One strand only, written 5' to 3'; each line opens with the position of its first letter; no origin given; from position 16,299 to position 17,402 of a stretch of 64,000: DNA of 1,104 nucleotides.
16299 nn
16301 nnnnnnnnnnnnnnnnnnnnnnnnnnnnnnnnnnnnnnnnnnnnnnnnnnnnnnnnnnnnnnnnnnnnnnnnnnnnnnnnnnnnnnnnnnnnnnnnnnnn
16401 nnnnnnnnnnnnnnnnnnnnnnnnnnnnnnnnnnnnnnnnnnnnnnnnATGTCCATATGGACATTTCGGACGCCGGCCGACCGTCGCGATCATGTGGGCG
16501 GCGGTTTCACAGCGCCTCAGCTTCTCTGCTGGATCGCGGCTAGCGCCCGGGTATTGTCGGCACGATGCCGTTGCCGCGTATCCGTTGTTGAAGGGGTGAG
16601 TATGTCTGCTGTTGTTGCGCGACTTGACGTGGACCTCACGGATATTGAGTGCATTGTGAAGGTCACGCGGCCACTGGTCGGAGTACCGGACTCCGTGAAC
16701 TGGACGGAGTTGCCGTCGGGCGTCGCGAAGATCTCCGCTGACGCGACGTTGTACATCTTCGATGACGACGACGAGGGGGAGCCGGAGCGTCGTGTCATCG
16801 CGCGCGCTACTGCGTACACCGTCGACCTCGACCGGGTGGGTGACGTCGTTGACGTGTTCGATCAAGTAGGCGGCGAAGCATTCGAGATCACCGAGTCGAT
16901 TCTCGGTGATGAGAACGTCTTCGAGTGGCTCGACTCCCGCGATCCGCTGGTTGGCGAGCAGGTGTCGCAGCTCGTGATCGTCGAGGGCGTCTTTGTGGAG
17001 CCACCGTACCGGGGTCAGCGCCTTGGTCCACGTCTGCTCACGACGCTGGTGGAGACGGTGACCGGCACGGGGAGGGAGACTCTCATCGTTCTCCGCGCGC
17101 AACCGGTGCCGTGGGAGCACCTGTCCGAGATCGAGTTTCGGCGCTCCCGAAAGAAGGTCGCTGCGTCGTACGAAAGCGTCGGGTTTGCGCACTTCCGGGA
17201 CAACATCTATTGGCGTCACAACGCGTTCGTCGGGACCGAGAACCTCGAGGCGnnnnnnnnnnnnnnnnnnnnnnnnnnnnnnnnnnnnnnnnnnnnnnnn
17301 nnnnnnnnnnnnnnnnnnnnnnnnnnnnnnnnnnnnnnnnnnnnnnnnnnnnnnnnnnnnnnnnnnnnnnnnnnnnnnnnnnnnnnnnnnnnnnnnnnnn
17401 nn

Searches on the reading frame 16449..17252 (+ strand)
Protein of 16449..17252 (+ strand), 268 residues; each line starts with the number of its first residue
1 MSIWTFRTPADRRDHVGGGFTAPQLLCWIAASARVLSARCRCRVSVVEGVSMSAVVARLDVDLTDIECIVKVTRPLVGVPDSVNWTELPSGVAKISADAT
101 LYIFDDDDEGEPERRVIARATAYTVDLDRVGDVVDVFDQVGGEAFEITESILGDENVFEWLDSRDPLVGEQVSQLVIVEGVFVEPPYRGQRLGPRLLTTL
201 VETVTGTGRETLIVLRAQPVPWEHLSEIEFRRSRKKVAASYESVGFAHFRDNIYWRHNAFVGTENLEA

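Call 10: search_protein_families(library=pfam, max_evalue=0.01, proteins=[window:16449-17252:+])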
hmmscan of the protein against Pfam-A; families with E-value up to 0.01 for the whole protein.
window:16449-17252:+ (268 aa): 2 families
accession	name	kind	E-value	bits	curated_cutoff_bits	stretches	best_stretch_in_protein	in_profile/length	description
PF13508.13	Acetyltransf_7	-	0.00077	20.2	27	1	176-246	30-82/84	Acetyltransferase (GNAT) domain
PF00583.31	Acetyltransf_1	-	0.0016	19.1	20.7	1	176-211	60-95/116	Acetyltransferase (GNAT) family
